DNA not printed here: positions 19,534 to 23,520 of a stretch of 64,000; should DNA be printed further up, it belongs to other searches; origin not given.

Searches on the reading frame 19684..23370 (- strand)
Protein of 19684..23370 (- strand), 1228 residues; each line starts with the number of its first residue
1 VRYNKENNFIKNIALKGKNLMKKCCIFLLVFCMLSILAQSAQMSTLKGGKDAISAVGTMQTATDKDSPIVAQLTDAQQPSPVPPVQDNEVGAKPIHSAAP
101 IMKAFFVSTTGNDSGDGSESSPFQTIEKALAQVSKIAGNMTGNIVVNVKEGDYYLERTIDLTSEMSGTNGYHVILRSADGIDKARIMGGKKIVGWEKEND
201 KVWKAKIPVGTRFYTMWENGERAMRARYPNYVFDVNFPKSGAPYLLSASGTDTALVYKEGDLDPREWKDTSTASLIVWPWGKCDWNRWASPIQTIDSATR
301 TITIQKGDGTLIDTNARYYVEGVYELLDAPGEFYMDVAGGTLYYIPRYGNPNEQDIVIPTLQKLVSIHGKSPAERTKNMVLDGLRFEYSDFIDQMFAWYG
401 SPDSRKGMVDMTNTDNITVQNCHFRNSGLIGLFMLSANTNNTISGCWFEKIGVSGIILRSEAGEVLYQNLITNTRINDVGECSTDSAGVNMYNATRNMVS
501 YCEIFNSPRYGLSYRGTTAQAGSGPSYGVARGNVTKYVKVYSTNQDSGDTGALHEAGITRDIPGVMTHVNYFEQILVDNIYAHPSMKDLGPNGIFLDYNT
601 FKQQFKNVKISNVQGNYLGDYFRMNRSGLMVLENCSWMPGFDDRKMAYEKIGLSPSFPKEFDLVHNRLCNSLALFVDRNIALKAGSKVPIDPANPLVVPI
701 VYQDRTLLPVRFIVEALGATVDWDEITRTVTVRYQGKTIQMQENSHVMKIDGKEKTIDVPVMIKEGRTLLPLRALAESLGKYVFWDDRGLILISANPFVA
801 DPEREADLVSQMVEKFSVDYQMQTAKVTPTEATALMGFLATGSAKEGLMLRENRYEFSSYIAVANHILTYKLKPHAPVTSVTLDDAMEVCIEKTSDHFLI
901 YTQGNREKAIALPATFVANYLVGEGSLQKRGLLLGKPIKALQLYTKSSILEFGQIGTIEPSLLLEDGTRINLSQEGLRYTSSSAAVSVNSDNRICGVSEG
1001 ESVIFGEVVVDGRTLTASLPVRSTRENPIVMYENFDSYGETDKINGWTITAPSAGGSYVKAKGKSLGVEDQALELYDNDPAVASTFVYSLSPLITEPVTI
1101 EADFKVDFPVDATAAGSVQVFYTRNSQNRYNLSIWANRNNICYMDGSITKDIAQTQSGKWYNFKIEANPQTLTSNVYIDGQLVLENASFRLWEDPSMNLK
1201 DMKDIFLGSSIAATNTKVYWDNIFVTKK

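Call 3: search_protein_families(library=pfam, proteins=[window:19684-23370:-], max_evalue=1)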
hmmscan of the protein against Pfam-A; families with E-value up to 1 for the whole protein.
window:19684-23370:- (1228 aa): 8 families
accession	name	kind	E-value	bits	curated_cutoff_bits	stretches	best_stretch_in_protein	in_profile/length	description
PF07833.16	Cu_amine_oxidN1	-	2e-30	105.4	24.2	1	697-788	11-102/108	Copper amine oxidase N-terminal domain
PF13229.12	Beta_helix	-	4.9e-10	39.7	25.9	1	404-519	44-149/158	Right handed beta helix region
PF21231.2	GH141_M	-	1.2e-05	25.7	27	1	314-347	123-156/156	GH141 insertion domain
PF05048.19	NosD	-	0.00018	21.5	23.6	1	411-513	65-154/212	Periplasmic copper-binding protein (NosD)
PF07602.17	DUF1565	-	0.00027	20.8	20.3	1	110-153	2-38/257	Protein of unknown function (DUF1565)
PF22585.3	Sialidase-like_CBM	-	0.0051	17.2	27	1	1069-1189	14-128/156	Sialidase-like, CBM domain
PF18559.7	Exop_C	-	0.19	11.9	26.1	1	1098-1166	52-120/155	Galactose-binding domain-like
PF01696.23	Adeno_E1B_55K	-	0.21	10.7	24.5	1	411-463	118-168/387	Adenovirus EB1 55K protein / large t-antigen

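Call 4: search_protein_families(library=ncbifam, proteins=[window:19684-23370:-], max_evalue=1)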
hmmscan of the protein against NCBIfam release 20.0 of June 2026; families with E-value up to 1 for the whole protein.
window:19684-23370:- (1228 aa): 3 families
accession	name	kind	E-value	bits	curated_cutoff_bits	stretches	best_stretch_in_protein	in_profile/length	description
NF011285.0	PRK14696.1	equivalog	2.1e-05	22.9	1278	1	705-770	35-100/757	primary-amine oxidase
NF047854.1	LIC10774_subfam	equivalog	0.0087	15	380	1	104-135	61-92/358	LIC10774/LIC10365 family surface protein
TIGR03808.1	RR_plus_rpt_1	equivalog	0.016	13.9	120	1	404-479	133-206/455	TIGR03808 family TAT-translocated repetitive protein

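Call 20: search_solved_structures(query=window:19684-23370:-, max_evalue=1, show_alignments=0)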
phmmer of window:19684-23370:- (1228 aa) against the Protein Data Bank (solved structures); distinct sequences matched with E-value up to 1: 3.
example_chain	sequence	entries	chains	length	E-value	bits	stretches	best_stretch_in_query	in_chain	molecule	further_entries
9rx2_A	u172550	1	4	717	1.2e-24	89.2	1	96-514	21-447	Parallel beta-helix repeat protein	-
5mqp_A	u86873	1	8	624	2.4e-18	68.4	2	105-228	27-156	Glycoside hydrolase BT_1002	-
3vst_A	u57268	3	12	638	0.014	16.2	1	105-209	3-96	Xylosidase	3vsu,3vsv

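Call 21: list_cluster_members(proteins=[P0001, P0002, window:19684-23370:-])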
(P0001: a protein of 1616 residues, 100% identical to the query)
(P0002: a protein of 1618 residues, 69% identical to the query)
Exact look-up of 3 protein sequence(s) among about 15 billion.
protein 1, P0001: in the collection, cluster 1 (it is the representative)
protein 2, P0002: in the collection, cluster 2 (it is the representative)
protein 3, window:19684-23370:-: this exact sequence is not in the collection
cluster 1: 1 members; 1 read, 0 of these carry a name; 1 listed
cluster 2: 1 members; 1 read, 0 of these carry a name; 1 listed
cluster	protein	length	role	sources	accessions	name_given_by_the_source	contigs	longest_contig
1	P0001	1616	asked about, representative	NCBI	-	-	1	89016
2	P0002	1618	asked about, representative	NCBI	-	-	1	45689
